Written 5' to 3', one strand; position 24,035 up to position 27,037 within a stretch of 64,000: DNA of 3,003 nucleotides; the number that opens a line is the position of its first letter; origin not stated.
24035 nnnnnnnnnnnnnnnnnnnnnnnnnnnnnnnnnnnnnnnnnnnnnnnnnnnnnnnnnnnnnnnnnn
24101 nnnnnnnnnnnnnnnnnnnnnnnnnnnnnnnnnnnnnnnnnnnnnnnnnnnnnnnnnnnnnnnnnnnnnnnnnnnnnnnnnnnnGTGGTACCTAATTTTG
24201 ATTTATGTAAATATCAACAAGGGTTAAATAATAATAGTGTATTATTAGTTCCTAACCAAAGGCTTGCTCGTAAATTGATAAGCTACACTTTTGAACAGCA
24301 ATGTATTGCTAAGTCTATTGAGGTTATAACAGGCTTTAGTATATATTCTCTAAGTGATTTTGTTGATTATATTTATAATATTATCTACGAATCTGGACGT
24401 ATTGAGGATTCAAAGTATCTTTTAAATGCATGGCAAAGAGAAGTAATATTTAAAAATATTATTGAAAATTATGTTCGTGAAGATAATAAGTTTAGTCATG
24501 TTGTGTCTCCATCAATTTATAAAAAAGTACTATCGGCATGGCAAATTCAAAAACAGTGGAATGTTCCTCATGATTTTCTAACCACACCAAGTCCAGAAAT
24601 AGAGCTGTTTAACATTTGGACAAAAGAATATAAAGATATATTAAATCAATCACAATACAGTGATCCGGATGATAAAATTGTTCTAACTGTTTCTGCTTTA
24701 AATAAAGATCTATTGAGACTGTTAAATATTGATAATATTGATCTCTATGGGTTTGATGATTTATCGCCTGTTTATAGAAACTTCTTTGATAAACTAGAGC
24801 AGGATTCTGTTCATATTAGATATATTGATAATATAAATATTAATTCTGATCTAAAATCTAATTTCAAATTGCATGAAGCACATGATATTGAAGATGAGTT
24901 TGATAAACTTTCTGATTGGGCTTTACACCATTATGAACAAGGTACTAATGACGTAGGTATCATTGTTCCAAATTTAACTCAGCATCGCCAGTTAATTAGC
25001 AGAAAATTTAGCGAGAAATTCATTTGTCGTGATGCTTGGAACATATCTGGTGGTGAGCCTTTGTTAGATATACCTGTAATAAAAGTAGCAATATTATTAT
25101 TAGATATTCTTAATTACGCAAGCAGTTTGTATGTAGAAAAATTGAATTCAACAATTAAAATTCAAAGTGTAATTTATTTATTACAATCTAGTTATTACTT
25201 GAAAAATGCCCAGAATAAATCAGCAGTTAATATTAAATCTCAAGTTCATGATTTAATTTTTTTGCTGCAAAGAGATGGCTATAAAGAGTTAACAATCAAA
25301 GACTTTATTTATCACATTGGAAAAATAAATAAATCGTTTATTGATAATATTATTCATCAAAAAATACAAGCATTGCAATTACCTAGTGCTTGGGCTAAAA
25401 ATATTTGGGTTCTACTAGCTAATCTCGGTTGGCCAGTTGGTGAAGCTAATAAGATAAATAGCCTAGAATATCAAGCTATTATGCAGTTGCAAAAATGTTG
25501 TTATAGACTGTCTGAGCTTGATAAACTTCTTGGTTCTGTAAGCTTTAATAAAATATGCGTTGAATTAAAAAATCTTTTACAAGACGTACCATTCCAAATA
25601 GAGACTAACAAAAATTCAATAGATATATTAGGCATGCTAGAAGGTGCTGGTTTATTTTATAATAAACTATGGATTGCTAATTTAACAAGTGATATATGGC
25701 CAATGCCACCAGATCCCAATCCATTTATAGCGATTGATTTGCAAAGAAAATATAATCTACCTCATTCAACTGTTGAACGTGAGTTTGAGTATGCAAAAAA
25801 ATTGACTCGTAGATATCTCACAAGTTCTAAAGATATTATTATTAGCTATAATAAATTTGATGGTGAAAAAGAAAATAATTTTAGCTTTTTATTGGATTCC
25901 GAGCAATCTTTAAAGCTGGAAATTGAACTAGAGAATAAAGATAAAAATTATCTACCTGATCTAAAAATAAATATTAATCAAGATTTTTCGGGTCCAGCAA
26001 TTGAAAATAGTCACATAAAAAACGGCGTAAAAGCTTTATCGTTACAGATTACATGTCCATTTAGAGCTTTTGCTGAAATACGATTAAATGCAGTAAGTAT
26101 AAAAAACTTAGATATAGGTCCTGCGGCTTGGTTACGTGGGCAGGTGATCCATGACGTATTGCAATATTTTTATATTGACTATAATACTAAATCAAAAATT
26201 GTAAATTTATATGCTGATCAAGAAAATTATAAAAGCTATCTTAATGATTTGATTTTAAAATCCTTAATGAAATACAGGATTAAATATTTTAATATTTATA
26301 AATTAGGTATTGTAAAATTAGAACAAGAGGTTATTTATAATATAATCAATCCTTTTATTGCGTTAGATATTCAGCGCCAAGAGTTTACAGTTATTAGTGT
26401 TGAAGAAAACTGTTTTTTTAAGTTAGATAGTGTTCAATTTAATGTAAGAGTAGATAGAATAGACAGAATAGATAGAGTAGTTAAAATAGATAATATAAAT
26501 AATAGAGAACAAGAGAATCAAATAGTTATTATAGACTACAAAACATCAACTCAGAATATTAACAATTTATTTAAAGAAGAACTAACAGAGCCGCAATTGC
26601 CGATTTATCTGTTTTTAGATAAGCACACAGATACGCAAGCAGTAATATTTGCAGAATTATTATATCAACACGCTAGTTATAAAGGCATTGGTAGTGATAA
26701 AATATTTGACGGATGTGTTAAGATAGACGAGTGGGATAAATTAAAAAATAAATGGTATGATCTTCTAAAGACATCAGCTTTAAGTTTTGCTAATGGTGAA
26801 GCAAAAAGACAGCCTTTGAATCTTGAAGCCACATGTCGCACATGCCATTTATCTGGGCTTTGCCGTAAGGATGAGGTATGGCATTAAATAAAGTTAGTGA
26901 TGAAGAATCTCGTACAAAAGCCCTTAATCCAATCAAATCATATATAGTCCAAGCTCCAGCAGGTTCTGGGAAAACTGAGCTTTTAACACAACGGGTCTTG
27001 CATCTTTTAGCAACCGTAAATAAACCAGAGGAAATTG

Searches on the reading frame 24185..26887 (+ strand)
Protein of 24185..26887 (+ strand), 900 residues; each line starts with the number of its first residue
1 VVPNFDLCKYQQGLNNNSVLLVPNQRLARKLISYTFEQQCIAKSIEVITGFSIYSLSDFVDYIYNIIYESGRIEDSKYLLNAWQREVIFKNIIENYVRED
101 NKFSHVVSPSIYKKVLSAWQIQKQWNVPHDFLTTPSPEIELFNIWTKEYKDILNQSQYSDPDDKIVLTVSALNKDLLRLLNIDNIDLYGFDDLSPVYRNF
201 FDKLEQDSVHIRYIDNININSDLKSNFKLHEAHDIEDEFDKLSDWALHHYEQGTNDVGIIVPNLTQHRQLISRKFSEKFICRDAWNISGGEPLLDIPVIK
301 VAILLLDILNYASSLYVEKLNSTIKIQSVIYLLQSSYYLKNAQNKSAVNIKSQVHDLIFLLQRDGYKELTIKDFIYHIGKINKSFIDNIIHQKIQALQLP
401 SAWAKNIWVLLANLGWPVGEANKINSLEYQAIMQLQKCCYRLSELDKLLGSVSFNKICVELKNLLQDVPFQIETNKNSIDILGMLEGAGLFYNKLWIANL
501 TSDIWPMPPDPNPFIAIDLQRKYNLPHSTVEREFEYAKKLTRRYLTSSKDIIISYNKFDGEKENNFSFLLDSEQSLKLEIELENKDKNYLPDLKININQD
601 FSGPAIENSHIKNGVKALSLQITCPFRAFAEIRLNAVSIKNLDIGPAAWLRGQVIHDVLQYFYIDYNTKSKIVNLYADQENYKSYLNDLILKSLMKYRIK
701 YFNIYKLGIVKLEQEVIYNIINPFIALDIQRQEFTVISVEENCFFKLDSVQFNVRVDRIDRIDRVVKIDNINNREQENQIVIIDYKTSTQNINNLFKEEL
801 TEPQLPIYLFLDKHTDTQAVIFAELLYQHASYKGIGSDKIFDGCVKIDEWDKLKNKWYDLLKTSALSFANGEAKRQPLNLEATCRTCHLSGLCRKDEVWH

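Call 78: search_protein_families(library=pfam, proteins=[window:24185-26887:+], max_evalue=0.00001)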
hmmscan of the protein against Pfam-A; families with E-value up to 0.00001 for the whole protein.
window:24185-26887:+ (900 aa): 1 family
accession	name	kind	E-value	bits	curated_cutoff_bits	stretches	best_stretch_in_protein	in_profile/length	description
PF12705.13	PDDEXK_1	-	1.9e-16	61.2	22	1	617-894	6-247/247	PD-(D/E)XK nuclease superfamily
